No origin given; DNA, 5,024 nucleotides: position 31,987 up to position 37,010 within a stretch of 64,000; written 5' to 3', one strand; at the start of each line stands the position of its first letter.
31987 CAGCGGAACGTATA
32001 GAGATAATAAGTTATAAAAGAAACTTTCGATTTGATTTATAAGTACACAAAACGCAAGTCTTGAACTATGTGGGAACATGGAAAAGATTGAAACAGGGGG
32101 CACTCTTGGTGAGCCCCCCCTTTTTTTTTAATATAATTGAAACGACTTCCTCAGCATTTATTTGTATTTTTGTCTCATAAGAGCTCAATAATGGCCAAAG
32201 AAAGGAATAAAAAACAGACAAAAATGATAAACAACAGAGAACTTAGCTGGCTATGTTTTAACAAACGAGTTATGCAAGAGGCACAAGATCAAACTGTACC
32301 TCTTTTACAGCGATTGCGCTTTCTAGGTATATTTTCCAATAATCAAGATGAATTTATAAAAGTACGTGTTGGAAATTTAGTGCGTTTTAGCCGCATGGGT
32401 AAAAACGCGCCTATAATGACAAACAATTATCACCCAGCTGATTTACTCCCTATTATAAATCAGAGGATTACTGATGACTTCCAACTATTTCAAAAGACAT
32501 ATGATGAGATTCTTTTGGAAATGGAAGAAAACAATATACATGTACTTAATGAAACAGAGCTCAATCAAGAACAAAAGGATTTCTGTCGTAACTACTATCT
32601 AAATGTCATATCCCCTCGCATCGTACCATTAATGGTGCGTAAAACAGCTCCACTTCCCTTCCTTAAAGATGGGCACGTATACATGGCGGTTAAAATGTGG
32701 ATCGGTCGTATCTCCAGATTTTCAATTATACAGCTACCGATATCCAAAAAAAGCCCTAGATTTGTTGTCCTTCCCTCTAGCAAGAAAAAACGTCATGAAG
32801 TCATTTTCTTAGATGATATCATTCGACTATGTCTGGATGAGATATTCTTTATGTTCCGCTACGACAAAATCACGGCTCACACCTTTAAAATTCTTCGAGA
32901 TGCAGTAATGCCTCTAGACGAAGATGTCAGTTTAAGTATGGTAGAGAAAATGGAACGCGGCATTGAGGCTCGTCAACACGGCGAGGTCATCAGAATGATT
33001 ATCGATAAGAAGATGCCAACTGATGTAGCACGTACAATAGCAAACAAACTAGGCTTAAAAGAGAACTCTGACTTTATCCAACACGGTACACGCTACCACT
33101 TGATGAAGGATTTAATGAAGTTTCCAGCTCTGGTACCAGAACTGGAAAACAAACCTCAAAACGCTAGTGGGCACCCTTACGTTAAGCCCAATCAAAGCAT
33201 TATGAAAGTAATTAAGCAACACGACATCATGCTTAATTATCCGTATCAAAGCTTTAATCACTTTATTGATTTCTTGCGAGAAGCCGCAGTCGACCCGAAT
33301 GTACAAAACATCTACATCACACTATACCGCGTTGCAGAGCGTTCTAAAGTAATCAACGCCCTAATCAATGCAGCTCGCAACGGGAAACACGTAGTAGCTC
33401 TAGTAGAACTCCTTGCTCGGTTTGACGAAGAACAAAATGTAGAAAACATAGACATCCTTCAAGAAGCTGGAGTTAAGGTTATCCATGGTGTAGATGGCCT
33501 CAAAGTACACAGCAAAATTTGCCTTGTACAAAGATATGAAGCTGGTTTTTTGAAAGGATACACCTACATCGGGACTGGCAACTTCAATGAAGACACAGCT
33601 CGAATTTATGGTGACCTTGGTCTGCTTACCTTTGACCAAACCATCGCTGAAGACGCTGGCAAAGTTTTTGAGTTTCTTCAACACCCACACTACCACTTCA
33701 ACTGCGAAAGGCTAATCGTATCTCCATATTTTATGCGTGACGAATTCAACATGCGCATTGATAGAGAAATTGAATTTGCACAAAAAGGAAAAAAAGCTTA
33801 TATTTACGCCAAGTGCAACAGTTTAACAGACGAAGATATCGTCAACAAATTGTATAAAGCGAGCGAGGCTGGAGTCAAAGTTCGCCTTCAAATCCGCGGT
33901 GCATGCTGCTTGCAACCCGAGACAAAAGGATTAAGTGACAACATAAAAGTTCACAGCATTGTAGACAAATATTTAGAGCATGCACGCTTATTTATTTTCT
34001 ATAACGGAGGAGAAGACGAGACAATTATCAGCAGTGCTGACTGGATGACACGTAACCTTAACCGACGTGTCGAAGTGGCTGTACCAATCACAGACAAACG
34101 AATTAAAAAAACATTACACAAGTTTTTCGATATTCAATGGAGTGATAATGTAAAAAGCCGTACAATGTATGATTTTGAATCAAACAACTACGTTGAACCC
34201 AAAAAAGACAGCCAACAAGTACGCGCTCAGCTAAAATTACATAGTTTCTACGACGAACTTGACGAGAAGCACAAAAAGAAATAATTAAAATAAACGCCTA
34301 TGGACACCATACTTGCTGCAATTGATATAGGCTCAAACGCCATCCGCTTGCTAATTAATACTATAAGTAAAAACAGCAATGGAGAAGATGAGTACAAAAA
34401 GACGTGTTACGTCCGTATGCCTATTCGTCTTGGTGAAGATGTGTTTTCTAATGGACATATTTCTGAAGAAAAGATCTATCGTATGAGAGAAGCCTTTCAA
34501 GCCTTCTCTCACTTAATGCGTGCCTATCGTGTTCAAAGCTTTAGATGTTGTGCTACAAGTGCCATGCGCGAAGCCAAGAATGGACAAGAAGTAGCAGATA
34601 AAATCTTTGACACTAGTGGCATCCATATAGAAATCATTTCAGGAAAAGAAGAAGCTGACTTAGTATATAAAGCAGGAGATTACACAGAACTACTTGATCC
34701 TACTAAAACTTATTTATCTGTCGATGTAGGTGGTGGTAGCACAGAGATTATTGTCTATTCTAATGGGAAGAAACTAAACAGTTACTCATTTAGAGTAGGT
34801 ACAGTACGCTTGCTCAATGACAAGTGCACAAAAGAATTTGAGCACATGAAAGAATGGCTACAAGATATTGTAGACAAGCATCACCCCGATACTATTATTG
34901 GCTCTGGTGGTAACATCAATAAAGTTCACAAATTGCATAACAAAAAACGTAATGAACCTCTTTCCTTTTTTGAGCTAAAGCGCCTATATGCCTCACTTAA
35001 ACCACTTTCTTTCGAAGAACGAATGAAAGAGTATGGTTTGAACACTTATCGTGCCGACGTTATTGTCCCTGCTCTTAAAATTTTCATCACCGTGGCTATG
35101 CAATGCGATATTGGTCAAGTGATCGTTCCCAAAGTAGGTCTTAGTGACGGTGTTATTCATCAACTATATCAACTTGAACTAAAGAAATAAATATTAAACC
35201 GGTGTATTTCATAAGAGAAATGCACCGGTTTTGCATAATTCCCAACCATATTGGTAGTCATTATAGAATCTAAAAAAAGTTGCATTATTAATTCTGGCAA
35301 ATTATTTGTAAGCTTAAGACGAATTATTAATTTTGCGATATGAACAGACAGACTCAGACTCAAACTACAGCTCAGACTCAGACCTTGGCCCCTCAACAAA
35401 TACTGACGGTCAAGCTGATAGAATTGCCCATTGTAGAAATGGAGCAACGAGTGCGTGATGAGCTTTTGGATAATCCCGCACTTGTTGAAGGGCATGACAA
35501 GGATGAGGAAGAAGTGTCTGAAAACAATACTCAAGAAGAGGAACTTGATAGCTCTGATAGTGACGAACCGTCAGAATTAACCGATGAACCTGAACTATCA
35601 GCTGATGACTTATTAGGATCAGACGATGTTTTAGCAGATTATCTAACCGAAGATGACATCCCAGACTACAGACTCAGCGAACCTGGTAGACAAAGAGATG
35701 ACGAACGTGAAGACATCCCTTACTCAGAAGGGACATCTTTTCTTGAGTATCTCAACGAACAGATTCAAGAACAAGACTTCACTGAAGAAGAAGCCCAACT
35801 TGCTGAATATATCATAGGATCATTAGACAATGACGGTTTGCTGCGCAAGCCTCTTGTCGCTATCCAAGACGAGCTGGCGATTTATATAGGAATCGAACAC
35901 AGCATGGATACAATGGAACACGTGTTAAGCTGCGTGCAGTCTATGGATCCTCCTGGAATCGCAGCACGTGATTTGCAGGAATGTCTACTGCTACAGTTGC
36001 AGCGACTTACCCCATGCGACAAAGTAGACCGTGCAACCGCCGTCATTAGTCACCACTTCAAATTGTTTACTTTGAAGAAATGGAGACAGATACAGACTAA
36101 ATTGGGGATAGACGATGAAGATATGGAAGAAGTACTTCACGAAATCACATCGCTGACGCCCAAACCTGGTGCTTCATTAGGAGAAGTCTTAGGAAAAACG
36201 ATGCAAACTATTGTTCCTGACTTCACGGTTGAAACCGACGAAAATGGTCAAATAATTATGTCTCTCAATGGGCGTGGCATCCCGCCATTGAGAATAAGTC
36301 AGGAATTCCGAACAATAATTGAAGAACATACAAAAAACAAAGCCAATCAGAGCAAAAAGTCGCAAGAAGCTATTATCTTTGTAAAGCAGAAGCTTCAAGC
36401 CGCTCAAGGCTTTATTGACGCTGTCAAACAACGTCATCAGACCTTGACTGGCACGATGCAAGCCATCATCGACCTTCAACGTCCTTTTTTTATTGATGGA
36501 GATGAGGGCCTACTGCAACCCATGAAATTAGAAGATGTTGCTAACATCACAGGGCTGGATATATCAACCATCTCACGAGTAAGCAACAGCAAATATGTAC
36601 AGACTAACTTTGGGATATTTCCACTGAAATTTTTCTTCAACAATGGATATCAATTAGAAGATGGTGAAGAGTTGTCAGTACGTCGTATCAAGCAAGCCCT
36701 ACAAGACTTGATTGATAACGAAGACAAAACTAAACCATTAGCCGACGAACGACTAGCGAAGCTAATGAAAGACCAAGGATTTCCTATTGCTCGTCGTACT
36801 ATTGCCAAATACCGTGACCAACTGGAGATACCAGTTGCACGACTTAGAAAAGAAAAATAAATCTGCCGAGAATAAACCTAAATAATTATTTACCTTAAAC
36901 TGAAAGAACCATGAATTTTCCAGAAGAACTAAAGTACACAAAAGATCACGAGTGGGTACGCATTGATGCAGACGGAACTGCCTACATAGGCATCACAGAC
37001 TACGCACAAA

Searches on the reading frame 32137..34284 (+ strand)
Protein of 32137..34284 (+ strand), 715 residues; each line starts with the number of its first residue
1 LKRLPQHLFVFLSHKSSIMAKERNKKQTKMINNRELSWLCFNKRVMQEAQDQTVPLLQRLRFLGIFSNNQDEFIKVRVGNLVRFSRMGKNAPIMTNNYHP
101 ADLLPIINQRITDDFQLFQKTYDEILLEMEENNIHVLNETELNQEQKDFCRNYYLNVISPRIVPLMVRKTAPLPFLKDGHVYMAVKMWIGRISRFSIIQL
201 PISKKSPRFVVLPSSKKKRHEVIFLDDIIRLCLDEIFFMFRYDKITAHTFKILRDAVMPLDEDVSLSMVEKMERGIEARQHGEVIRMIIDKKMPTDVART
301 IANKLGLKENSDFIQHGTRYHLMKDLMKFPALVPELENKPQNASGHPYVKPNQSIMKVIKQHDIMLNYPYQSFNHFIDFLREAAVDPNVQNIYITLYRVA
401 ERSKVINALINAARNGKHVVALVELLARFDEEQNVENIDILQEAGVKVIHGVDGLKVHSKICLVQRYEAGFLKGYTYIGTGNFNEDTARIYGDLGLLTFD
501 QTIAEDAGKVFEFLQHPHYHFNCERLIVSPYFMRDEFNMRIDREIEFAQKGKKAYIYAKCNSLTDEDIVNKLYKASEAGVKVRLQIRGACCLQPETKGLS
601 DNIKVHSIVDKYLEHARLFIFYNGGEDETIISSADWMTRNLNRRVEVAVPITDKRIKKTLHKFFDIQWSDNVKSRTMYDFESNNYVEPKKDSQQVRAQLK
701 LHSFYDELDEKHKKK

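Call 5: search_protein_families(library=pfam, proteins=[window:32137-34284:+], max_evalue=0.01)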
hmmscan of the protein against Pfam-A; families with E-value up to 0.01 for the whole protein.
window:32137-34284:+ (715 aa): 5 families
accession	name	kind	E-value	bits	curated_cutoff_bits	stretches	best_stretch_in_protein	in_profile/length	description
PF13090.12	PP_kinase_C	-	3e-68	229.1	25.8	1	526-698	1-172/172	Polyphosphate kinase C-terminal domain 2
PF17941.7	PP_kinase_C_1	-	3.4e-66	222.4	25.7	1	354-517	1-164/167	Polyphosphate kinase C-terminal domain 1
PF02503.22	PP_kinase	-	2.4e-42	145.2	31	1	145-329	1-183/183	Polyphosphate kinase middle domain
PF13089.11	PP_kinase_N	-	7.1e-28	97.5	23.8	1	32-136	2-106/107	Polyphosphate kinase N-terminal domain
PF13091.12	PLDc_2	-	2e-18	67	27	2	390-512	10-129/132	PLD-like domain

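Call 6: search_protein_families(library=ncbifam, proteins=[window:32137-34284:+], max_evalue=0.01)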
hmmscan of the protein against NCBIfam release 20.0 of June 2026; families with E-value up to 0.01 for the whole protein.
window:32137-34284:+ (715 aa): 12 families
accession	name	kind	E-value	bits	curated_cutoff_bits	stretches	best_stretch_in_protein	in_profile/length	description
TIGR03705.1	poly_P_kin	equivalog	5.1e-220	732.4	465.85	1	32-701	3-670/673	polyphosphate kinase 1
NF003917.0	PRK05443.1-1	subfamily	1.5e-211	704.5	470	1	27-714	3-688/689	RNA degradosome polyphosphate kinase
NF003921.0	PRK05443.2-2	subfamily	1.6e-202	674.7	701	1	18-711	10-700/707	RNA degradosome polyphosphate kinase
NF003920.0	PRK05443.2-1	equivalog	1.1e-187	625.5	935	1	22-706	3-690/719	RNA degradosome polyphosphate kinase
NF003925.0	PRK05443.3-3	equivalog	3.2e-172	574.2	707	1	21-707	2-686/688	RNA degradosome polyphosphate kinase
NF003923.0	PRK05443.3-1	equivalog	4.7e-167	557.3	1116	1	33-707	9-686/692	RNA degradosome polyphosphate kinase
NF003918.0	PRK05443.1-2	subfamily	4.7e-166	553.8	691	1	20-703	6-691/697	RNA degradosome polyphosphate kinase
NF003919.0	PRK05443.1-4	equivalog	8.6e-162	540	908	1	21-695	18-695/730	RNA degradosome polyphosphate kinase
NF003927.0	PRK05443.3-6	equivalog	2.2e-160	535.4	1042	1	26-700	2-674/717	RNA degradosome polyphosphate kinase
NF003922.0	PRK05443.2-3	equivalog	6.2e-154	513.8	981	1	23-698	44-718/735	RNA degradosome polyphosphate kinase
NF003924.0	PRK05443.3-2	equivalog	8e-150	500.4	1058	1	25-714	3-681/699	RNA degradosome polyphosphate kinase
NF003926.0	PRK05443.3-4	equivalog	7.2e-100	335.2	1391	1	32-675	5-643/675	RNA degradosome polyphosphate kinase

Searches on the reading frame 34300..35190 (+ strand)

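Call 5: search_protein_families(library=pfam, proteins=[window:34300-35190:+], max_evalue=0.01)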
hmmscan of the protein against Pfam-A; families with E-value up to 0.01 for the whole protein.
window:34300-35190:+ (296 aa): 3 families
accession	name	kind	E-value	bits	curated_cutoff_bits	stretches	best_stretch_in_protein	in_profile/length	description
PF02541.22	Ppx-GppA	-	1.7e-37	129.9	27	1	42-289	20-281/285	Ppx/GppA phosphatase family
PF06277.17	EutA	-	8.9e-05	22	27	1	135-214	142-221/475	Ethanolamine utilisation protein EutA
PF04042.21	DNA_pol_E_B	-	0.0065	16.4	29.1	1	170-235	8-75/210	DNA polymerase alpha/epsilon subunit B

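Call 6: search_protein_families(library=ncbifam, proteins=[window:34300-35190:+], max_evalue=0.01)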
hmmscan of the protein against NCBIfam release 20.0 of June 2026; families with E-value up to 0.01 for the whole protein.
window:34300-35190:+ (296 aa): 4 families
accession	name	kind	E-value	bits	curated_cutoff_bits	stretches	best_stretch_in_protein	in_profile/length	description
TIGR03706.1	exo_poly_only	exception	2.8e-63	214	307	1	5-290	2-299/300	exopolyphosphatase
NF008260.0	PRK11031.1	equivalog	2.7e-21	76.1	624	1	3-292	6-302/496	guanosine-5'-triphosphate,3'-diphosphate diphosphatase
NF008108.0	PRK10854.1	equivalog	4.3e-17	61.5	864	1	5-170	13-171/513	exopolyphosphatase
NF007992.0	PRK10719.1-3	equivalog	3.3e-05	22.9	598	1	103-215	118-224/478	ethanolamine ammonia-lyase reactivating factor EutA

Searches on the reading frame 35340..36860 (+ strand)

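Call 5: search_protein_families(library=pfam, proteins=[window:35340-36860:+], max_evalue=0.01)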
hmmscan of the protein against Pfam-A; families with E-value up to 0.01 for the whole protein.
window:35340-36860:+ (506 aa): 3 families
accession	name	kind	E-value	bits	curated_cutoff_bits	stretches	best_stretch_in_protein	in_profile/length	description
PF04963.19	Sigma54_CBD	-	2.6e-51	174.4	22.9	1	130-323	8-185/185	Sigma-54 factor, core binding domain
PF04552.19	Sigma54_DBD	-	2e-47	161.4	22.8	1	347-504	3-159/160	Sigma-54, DNA binding domain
PF00309.25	Sigma54_AID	-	2.2e-09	37.4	23.8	1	6-48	2-44/46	Sigma-54 factor, Activator interacting domain (AID)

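Call 6: search_protein_families(library=ncbifam, proteins=[window:35340-36860:+], max_evalue=0.01)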
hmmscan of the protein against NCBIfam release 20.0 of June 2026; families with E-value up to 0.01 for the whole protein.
window:35340-36860:+ (506 aa): 7 families
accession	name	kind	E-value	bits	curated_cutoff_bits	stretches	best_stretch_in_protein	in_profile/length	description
TIGR02395.1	rpoN_sigma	equivalog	1.4e-115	386.8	277.35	1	11-504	2-434/434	RNA polymerase factor sigma-54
NF004595.0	PRK05932.1-2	equivalog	2.6e-92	310.2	513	1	8-505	7-482/484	RNA polymerase factor sigma-54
NF004598.0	PRK05932.1-5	equivalog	3.4e-89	299.9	621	1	10-504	9-502/504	RNA polymerase factor sigma-54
NF009118.0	PRK12469.1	subfamily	2e-88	297.3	396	1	8-505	7-480/483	RNA polymerase factor sigma-54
NF004596.0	PRK05932.1-3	subfamily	1.2e-82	278.6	499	1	11-504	12-505/515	RNA polymerase factor sigma-54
NF004597.0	PRK05932.1-4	equivalog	5.6e-71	239.5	817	1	10-505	9-475/477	RNA polymerase factor sigma-54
NF004602.0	PRK05932.2-4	equivalog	2.5e-51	174.9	506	1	132-504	79-409/416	RNA polymerase factor sigma-54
